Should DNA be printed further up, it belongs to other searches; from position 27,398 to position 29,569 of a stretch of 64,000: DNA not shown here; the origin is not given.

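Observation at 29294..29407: DGR-type variable-region fingerprint at the end of a CLec-fold gene, with no template or RT nearby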

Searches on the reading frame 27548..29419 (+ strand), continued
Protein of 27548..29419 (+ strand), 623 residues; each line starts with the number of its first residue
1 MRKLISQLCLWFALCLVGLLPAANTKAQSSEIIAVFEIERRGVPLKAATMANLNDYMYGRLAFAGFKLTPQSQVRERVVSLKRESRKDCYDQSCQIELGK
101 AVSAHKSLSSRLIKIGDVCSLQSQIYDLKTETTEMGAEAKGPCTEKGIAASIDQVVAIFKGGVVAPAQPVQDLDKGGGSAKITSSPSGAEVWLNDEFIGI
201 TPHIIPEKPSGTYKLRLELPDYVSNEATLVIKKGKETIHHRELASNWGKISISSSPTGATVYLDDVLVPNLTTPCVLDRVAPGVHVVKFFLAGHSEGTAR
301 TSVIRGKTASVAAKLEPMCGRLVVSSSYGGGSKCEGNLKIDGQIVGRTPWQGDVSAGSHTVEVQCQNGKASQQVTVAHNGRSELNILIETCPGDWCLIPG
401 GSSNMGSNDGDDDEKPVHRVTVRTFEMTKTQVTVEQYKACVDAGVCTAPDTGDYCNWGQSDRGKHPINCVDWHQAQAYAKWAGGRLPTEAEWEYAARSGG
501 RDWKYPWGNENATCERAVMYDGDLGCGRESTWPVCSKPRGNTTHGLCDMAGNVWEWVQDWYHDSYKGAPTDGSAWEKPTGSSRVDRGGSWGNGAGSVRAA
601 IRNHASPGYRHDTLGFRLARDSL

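Call 20: find_encoding_contigs(protein=P0016, flank=10000, max_places=3)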
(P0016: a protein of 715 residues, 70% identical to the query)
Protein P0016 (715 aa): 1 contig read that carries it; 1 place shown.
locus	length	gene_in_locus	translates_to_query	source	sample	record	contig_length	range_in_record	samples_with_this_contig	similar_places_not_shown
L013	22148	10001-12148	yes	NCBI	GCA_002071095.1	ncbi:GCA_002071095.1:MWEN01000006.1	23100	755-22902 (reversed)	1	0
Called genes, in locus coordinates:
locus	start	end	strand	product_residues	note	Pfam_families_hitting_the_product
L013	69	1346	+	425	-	PF01595:CNNM, PF00571:CBS, PF03471:CorC_HlyC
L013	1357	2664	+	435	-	PF03721:UDPG_MGDP_dh_N, PF00984:UDPG_MGDP_dh, PF03720:UDPG_MGDP_dh_C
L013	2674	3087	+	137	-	-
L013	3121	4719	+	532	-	PF03227:GILT, PF13462:Thioredoxin_4 (faint), PF01323:DSBA (faint), PF03227:GILT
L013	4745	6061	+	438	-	PF13742:tRNA_anti_2, PF01336:tRNA_anti-codon (faint), PF02601:Exonuc_VII_L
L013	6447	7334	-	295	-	PF09674:DUF2400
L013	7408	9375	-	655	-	-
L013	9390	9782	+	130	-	PF02021:UPF0102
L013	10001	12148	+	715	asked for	PF08308:PEGA, PF03781:FGE-sulfatase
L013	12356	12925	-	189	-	PF01351:RNase_HII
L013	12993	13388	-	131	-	PF01245:Ribosomal_L19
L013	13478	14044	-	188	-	PF09936:Methyltrn_RNA_4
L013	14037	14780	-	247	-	PF01746:tRNA_m1G_MT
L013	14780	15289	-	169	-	PF01782:RimM, PF05239:PRC, PF24986:PRC_RimM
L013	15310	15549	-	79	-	PF13083:KH_KhpA-B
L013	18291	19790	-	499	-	PF03781:FGE-sulfatase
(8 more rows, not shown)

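Call 24: find_homologous_proteins(query=L012:5260-6258:+, max_evalue=1e-30)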
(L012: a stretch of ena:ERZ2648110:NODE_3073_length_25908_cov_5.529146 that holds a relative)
Query L012:5260-6258:+ (333 aa): 7917 proteins with E <= 1e-30 among 8000 candidates; the best 120 are listed.
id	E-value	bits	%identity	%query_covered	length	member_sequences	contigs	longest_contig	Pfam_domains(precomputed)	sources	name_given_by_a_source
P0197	1.2e-218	743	98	100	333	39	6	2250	PF00078.33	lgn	-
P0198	1.4e-137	477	62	100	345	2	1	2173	PF00078.33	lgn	-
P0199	8.5e-125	435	58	99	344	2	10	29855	PF00078.33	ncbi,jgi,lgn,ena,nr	ncbi:MAG TPA: reverse transcriptase/maturase family protein [Myxococcota bacterium]|nr:reverse trans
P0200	4.4e-123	429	58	99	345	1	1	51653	PF00078.33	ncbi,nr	ncbi:MAG: RNA-dependent DNA polymerase [Elusimicrobia bacterium]|nr:RNA-dependent DNA polymerase [El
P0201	8.8e-123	428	59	99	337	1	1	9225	PF00078.33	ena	-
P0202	3.1e-121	423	60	99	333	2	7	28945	PF00078.33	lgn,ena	-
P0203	2.5e-120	420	59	99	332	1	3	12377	PF00078.33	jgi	-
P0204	2.9e-119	416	58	99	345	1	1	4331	PF00078.33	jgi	jgi:hypothetical protein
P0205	3.5e-119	416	58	99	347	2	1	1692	PF00078.33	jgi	jgi:retron-type reverse transcriptase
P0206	5.2e-119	416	58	99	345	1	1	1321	PF00078.33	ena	-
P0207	8.7e-119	415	58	99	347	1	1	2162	PF00078.33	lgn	-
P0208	9.2e-119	415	57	99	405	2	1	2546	PF00078.33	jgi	-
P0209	1.0e-118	415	59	97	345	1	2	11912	PF00078.33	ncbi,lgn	-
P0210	3.9e-117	409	59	99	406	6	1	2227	PF00078.33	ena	-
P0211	4.9e-117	409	57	99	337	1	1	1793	PF00078.33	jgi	jgi:RNA-directed DNA polymerase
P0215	1.6e-116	407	58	99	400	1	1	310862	PF00078.33,PF03781.23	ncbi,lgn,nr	ncbi:MAG: SUMF1/EgtB/PvdO family nonheme iron enzyme [Elusimicrobia bacterium]|nr:SUMF1/EgtB/PvdO fa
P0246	1.5e-110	388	54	99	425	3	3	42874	PF00078.33,PF03781.23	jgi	jgi:retron-type reverse transcriptase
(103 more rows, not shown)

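Call 25: list_cluster_members(proteins=[P0197, L012:5260-6258:+, L012:4919-5260:+, L012:4374-4910:+])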
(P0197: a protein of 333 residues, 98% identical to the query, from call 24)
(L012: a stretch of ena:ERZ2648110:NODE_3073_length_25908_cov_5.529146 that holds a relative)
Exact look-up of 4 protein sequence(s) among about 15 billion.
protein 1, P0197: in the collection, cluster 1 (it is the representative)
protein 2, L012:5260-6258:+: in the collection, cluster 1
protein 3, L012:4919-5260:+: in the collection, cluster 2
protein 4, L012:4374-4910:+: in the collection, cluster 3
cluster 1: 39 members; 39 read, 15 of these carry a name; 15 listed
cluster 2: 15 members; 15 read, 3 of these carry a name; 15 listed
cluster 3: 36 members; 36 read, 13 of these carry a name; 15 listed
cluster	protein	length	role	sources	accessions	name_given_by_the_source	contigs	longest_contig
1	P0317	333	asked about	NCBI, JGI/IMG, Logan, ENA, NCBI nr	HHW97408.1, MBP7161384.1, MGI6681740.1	MAG: reverse transcriptase domain-containing protein [Myxococcota bacterium] | RNA-directed DNA polymerase | group II intron reverse transcriptase domain-containing protein [Myxococcota bacterium]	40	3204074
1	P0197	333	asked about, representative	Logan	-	-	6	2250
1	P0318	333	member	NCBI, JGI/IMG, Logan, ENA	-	retron-type reverse transcriptase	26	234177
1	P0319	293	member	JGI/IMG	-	retron-type reverse transcriptase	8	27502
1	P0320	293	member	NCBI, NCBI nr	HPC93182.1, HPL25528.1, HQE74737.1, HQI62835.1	MAG TPA: reverse transcriptase/maturase family protein [Myxococcota bacterium] | reverse transcriptase/maturase family protein [Myxococcota bacterium]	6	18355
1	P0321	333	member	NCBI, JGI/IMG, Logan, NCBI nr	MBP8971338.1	group II intron reverse transcriptase domain-containing protein [Myxococcota bacterium]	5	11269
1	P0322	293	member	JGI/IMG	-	retron-type reverse transcriptase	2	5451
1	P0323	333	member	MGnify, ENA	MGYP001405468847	FL=1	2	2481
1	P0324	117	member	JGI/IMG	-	hypothetical protein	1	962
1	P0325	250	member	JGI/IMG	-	retron-type reverse transcriptase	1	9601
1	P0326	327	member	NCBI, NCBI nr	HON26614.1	MAG TPA: reverse transcriptase/maturase family protein [Myxococcota bacterium] | reverse transcriptase/maturase family protein [Myxococcota bacterium]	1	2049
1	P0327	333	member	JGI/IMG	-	retron-type reverse transcriptase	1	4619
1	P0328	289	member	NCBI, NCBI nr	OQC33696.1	MAG: Group II intron-encoded protein LtrA [Deltaproteobacteria bacterium ADurb.Bin058]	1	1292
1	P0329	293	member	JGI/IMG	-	retron-type reverse transcriptase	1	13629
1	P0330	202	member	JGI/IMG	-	hypothetical protein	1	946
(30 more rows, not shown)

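Call 31: find_encoding_contigs(protein=P0003, flank=10000, max_places=2)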
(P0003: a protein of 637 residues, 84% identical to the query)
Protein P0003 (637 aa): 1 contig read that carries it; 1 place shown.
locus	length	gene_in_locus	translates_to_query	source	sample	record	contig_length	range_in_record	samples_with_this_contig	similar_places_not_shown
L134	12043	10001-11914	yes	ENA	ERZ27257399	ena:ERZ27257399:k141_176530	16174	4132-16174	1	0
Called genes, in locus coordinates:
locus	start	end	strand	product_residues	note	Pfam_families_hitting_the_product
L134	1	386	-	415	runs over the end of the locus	-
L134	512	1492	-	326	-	-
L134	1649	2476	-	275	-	PF13462:Thioredoxin_4, PF01323:DSBA (weak)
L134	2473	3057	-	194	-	PF07291:MauE, PF07681:DoxX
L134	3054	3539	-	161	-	PF00581:Rhodanese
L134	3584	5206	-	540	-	-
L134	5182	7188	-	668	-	-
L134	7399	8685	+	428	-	PF07884:VKOR, PF13462:Thioredoxin_4, PF01323:DSBA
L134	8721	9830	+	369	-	PF04909:Amidohydro_2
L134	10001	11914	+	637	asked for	PF08308:PEGA, PF03781:FGE-sulfatase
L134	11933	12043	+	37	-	?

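Call 32: find_encoding_contigs(protein=P0012, flank=10000, max_places=2)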
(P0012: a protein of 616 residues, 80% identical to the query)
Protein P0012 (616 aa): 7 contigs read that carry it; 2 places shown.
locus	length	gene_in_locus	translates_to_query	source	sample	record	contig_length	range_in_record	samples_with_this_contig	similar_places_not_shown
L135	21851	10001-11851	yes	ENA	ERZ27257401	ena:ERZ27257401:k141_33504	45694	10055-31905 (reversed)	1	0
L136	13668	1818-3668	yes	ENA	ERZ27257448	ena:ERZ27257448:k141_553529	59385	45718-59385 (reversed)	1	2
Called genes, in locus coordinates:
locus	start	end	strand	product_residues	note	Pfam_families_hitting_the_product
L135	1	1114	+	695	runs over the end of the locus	PF01694:Rhomboid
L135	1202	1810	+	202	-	PF00160:Pro_isomerase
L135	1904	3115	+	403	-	PF13509:S1_2 (faint), PF23459:S1_RRP5 (faint), PF00575:S1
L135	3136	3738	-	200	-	PF00565:SNase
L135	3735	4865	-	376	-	PF00932:LTD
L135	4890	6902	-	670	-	-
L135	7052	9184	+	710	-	PF08308:PEGA, PF03781:FGE-sulfatase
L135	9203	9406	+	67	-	-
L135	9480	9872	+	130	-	-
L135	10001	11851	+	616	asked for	PF08308:PEGA, PF03781:FGE-sulfatase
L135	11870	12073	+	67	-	-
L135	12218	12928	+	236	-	PF01693:Cauli_VI (weak)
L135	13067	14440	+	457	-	PF01546:Peptidase_M20, PF07687:M20_dimer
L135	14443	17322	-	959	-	PF00526:Dicty_CTDC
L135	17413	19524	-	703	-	PF01839:FG-GAP (faint), PF13517:FG-GAP_3, PF07593:UnbV_ASPIC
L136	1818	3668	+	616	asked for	PF08308:PEGA, PF03781:FGE-sulfatase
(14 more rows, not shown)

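Call 33: find_encoding_contigs(protein=P0015, flank=10000, max_places=2)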
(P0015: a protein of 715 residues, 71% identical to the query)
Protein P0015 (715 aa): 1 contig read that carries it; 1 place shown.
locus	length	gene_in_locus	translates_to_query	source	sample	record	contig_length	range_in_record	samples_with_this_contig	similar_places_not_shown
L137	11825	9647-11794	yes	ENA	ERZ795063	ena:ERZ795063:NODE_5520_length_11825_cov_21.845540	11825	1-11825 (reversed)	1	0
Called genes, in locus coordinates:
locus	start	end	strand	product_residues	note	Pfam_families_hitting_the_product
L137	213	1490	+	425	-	PF01595:CNNM, PF00571:CBS, PF03471:CorC_HlyC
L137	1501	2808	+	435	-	PF03721:UDPG_MGDP_dh_N, PF00984:UDPG_MGDP_dh, PF03720:UDPG_MGDP_dh_C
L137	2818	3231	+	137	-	-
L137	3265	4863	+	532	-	PF03227:GILT, PF13462:Thioredoxin_4 (faint), PF01323:DSBA (faint), PF03227:GILT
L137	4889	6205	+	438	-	PF13742:tRNA_anti_2, PF02601:Exonuc_VII_L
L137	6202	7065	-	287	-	PF09674:DUF2400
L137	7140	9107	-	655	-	-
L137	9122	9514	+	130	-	PF02021:UPF0102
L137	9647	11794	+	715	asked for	PF08308:PEGA, PF03781:FGE-sulfatase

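Call 39: find_encoding_contigs(protein=P0317, flank=6000, max_places=6)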
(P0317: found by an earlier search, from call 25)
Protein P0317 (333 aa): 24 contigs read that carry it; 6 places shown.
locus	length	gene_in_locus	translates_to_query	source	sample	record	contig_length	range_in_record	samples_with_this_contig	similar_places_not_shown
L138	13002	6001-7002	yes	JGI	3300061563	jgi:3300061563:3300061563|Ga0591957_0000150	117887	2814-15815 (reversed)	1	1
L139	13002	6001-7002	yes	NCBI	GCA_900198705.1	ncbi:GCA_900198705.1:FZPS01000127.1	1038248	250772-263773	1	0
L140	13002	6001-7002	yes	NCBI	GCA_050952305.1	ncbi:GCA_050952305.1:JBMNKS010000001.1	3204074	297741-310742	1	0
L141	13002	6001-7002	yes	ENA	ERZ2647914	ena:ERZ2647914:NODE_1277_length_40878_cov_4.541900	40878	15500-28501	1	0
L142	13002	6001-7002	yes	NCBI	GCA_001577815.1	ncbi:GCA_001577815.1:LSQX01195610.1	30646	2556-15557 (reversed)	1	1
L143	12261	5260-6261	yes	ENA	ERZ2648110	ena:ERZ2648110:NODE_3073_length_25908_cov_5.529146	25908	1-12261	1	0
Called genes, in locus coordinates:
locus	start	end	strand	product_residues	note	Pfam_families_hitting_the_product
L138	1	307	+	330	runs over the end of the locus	PF00762:Ferrochelatase, PF01903:CbiX (faint)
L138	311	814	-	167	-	PF00254:FKBP_C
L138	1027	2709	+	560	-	PF03781:FGE-sulfatase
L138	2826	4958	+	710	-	PF08308:PEGA, PF03781:FGE-sulfatase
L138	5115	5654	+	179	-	PF00570:HRDC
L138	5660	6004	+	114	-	PF22296:bAvd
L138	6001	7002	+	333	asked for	PF00078:RVT_1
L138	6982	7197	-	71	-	-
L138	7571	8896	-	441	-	PF04326:SLFN_AlbA_2, PF13749:HATPase_c_4, PF01978:TrmB (faint), PF13412:HTH_24 (weak)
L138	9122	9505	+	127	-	-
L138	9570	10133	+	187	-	-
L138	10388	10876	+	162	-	-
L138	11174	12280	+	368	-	PF02463:SMC_N (weak), PF11398:DUF2813 (faint), PF13175:AAA_15 (weak), PF13476:AAA_23 (weak), PF00005:ABC_tran (faint), PF13304:AAA_21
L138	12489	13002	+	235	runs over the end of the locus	PF00535:Glycos_transf_2, PF13641:Glyco_tranf_2_3 (weak)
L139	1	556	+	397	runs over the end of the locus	PF00696:AA_kinase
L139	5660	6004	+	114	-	PF22296:bAvd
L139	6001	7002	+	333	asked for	PF00078:RVT_1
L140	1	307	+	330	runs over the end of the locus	PF00762:Ferrochelatase, PF01903:CbiX (faint)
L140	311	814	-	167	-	PF00254:FKBP_C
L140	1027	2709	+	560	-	PF03781:FGE-sulfatase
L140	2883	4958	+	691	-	PF08308:PEGA, PF03781:FGE-sulfatase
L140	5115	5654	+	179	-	PF00570:HRDC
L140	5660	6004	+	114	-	PF22296:bAvd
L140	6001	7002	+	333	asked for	PF00078:RVT_1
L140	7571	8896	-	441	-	PF04326:SLFN_AlbA_2, PF13749:HATPase_c_4, PF01978:TrmB (faint), PF13412:HTH_24 (weak)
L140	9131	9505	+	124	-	-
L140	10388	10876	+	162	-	-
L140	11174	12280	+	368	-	PF02463:SMC_N (weak), PF11398:DUF2813 (faint), PF13175:AAA_15 (weak), PF13476:AAA_23 (weak), PF00005:ABC_tran (faint), PF13304:AAA_21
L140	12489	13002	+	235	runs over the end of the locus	PF00535:Glycos_transf_2, PF13641:Glyco_tranf_2_3 (weak)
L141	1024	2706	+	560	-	PF03781:FGE-sulfatase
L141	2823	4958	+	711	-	PF08308:PEGA, PF03781:FGE-sulfatase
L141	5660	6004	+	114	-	PF22296:bAvd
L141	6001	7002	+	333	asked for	PF00078:RVT_1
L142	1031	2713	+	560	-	PF03781:FGE-sulfatase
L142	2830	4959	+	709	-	PF08308:PEGA, PF03781:FGE-sulfatase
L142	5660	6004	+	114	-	PF22296:bAvd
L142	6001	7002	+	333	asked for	PF00078:RVT_1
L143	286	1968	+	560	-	PF03781:FGE-sulfatase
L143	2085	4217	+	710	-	PF08308:PEGA, PF03781:FGE-sulfatase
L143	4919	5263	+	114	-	PF22296:bAvd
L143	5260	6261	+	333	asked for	PF00078:RVT_1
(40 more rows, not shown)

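Call 41: find_encoding_contigs(protein=P0199, flank=6000, max_places=3)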
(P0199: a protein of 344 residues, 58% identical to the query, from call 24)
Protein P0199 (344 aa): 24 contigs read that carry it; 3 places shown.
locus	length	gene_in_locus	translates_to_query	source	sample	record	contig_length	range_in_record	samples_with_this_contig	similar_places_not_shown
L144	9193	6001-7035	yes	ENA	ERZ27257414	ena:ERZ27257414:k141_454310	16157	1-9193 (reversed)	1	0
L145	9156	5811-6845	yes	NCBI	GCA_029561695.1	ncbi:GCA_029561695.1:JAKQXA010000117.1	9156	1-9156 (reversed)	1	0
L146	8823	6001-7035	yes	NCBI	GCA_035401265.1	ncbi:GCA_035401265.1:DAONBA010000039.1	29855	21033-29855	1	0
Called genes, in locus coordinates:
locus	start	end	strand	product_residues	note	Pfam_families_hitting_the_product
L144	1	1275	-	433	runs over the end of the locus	PF06751:EutB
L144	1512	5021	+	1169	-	PF12946:EGF_MSP1_1 (faint), PF00082:Peptidase_S8, PF03781:FGE-sulfatase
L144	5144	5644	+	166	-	PF00570:HRDC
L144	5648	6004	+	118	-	PF22296:bAvd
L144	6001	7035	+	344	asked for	PF00078:RVT_1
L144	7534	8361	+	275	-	PF08543:Phos_pyr_kin, PF00294:PfkB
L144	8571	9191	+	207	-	?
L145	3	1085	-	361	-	?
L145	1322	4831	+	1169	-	PF12946:EGF_MSP1_1 (faint), PF00082:Peptidase_S8, PF03781:FGE-sulfatase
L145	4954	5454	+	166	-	PF00570:HRDC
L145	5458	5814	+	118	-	PF22296:bAvd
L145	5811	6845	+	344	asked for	PF00078:RVT_1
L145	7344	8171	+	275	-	PF08543:Phos_pyr_kin, PF00294:PfkB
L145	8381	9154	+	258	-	?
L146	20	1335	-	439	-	PF06751:EutB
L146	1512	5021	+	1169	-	PF12946:EGF_MSP1_1 (faint), PF00082:Peptidase_S8, PF03781:FGE-sulfatase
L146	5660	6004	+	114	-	PF22296:bAvd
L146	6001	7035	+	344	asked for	PF00078:RVT_1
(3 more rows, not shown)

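Call 46: find_encoding_contigs(protein=P0122, flank=1500, max_places=5)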
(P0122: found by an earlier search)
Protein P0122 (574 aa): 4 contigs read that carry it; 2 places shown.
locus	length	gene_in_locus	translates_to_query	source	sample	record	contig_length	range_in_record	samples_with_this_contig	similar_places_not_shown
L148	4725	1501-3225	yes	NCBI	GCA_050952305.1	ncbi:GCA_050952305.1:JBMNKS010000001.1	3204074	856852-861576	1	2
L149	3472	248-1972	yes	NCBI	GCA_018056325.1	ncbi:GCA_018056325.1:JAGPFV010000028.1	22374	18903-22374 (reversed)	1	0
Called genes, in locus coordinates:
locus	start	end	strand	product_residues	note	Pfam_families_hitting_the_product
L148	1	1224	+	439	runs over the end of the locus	PF01926:MMR_HSR1, PF02421:FeoB_N, PF04548:AIG1 (weak), PF00009:GTP_EFTU, PF01926:MMR_HSR1, PF02421:FeoB_N (weak), PF04548:AIG1, PF14714:KH_dom-like, +2 more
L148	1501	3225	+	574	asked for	PF08308:PEGA, PF03781:FGE-sulfatase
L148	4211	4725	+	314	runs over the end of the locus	PF03781:FGE-sulfatase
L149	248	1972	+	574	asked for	PF08308:PEGA, PF03781:FGE-sulfatase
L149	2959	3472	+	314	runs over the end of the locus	PF03781:FGE-sulfatase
